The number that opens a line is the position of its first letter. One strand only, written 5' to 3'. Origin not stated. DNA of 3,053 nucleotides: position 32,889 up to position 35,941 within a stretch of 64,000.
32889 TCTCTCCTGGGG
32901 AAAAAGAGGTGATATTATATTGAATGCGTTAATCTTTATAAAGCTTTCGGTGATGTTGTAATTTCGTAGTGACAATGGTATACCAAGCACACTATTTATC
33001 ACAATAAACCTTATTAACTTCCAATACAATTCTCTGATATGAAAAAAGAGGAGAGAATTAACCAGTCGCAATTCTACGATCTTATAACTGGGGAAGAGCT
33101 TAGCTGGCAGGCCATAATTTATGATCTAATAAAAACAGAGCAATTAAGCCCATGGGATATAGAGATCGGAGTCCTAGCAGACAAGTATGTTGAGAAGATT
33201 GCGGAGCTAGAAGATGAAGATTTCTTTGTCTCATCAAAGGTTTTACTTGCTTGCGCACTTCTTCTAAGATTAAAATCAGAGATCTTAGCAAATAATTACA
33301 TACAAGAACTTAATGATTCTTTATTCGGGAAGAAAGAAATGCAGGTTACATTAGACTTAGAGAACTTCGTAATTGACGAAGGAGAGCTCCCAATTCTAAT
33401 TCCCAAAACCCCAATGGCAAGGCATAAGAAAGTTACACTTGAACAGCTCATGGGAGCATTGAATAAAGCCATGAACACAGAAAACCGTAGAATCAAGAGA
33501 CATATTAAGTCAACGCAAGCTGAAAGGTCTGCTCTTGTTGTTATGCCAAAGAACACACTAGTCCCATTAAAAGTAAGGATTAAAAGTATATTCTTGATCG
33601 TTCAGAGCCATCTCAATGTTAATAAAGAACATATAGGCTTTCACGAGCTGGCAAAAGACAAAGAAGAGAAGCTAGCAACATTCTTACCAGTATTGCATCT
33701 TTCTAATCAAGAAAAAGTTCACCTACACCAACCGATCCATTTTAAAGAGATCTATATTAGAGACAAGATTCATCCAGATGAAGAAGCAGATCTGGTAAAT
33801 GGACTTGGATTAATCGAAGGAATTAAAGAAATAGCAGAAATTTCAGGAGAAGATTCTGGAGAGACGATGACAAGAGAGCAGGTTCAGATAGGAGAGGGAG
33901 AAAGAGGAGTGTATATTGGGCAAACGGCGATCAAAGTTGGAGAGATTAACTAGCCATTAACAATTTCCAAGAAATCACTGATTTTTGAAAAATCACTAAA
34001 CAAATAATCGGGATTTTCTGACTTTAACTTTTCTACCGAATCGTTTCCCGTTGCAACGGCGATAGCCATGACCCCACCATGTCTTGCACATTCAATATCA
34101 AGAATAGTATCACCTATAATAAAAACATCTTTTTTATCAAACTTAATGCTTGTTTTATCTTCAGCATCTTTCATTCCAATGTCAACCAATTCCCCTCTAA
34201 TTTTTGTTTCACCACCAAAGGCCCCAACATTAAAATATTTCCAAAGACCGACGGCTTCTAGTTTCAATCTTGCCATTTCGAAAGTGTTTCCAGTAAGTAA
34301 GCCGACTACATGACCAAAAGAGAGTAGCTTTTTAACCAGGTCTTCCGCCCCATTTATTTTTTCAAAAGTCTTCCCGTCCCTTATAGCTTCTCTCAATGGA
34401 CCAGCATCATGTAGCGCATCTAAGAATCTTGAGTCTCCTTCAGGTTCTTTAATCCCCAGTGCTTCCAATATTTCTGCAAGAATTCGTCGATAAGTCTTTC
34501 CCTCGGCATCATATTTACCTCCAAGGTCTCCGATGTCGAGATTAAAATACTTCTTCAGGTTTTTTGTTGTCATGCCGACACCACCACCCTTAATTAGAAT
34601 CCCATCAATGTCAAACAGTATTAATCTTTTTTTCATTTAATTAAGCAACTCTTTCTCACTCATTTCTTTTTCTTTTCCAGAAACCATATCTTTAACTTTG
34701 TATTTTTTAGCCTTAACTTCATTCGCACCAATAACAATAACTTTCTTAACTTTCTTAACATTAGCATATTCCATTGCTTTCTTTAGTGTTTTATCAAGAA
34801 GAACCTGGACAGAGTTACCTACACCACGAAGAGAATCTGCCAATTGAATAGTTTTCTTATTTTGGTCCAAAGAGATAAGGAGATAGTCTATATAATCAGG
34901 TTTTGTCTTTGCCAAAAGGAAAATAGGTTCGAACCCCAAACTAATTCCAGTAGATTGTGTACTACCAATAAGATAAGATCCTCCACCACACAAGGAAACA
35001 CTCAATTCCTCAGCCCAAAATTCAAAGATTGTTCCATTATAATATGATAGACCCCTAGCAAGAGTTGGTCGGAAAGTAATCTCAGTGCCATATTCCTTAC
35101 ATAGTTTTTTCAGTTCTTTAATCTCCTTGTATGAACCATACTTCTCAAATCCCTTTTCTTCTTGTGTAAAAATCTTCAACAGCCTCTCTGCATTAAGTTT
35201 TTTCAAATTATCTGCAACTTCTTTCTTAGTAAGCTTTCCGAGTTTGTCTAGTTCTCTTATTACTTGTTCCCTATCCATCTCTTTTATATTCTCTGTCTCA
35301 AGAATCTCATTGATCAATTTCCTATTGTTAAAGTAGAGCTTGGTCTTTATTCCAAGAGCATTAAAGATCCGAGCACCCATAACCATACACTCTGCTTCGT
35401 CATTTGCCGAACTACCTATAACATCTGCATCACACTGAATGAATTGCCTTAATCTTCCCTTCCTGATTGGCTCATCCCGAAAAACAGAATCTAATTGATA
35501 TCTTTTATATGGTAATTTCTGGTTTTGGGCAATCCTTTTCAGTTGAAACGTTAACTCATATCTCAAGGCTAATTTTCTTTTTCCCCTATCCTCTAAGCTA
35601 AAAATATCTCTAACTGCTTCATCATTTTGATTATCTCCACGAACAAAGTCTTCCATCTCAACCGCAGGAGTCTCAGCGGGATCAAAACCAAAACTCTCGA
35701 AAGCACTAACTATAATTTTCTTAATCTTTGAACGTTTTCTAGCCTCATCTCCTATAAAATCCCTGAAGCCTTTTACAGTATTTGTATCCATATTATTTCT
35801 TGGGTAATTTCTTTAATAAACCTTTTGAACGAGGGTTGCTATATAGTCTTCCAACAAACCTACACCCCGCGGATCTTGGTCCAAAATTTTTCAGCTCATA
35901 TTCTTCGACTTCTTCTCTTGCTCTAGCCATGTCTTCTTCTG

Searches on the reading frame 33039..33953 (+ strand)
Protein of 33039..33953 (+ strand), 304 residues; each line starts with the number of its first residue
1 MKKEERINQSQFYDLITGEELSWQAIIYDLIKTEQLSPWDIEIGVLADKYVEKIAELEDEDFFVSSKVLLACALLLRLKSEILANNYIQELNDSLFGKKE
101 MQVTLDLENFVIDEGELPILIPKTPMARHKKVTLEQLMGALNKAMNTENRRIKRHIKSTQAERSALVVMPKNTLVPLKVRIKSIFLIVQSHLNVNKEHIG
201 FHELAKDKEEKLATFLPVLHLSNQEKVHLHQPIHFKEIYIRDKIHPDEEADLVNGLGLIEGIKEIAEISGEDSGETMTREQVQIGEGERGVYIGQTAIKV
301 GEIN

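Call 34: search_protein_families(library=pfam, proteins=[window:33039-33953:+], max_evalue=0.001)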
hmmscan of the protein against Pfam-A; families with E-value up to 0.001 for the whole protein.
window:33039-33953:+ (304 aa): 1 family
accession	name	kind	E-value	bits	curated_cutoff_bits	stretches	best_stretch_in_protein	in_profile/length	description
PF02616.19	SMC_ScpA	-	5.1e-10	40.2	24.6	1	30-240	1-229/232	Segregation and condensation protein ScpA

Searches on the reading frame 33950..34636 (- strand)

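Call 34: search_protein_families(library=pfam, proteins=[window:33950-34636:-], max_evalue=0.001)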
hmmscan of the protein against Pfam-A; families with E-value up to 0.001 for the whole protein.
window:33950-34636:- (228 aa): 4 families
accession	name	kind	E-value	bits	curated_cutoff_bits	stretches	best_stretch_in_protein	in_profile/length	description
PF13419.12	HAD_2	-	1.4e-10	42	23.8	1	6-194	1-178/178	Haloacid dehalogenase-like hydrolase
PF13242.12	Hydrolase_like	-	6.7e-10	39.2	22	1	164-217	17-73/75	HAD-hyrolase-like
PF00702.32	Hydrolase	-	5.2e-09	37.2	26.4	1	4-188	2-191/191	haloacid dehalogenase-like hydrolase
PF12710.13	HAD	-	1.6e-07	32.4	27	1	7-185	2-189/189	haloacid dehalogenase-like hydrolase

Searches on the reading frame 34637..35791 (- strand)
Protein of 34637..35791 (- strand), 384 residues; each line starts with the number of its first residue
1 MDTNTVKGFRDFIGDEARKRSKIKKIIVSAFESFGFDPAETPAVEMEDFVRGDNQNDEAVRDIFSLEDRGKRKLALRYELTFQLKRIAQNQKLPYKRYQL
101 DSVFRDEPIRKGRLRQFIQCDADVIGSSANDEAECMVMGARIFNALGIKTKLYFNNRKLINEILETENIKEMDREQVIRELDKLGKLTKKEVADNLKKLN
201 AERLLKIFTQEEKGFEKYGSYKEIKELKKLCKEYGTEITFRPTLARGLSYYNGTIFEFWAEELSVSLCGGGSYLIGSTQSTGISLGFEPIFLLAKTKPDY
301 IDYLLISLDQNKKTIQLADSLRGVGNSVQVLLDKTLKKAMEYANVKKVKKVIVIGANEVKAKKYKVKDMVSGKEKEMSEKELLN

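Call 34: search_protein_families(library=pfam, proteins=[window:34637-35791:-], max_evalue=0.001)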
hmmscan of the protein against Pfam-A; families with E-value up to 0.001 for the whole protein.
window:34637-35791:- (384 aa): 6 families
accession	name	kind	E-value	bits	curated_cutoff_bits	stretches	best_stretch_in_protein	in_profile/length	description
PF13393.11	tRNA-synt_His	-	4.2e-31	108.8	25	1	8-287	1-305/308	Histidyl-tRNA synthetase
PF00587.30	tRNA-synt_2b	-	1.7e-09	38.4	29.3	1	64-262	1-124/179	tRNA synthetase class II core domain (G, H, P, S and T)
PF03129.25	HGTP_anticodon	-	3.8e-06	27.4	21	1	312-383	16-88/94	Anticodon binding domain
PF01409.25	tRNA-synt_2d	-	7.7e-06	26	19.8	1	21-151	20-159/246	tRNA synthetases class II core domain (F)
PF01724.21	DUF29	-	5.1e-05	23.9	22.5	1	162-230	15-80/138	Domain of unknown function DUF29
PF00152.25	tRNA-synt_2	-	0.00021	20.9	25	1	16-181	21-169/308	tRNA synthetases class II (D, K and N)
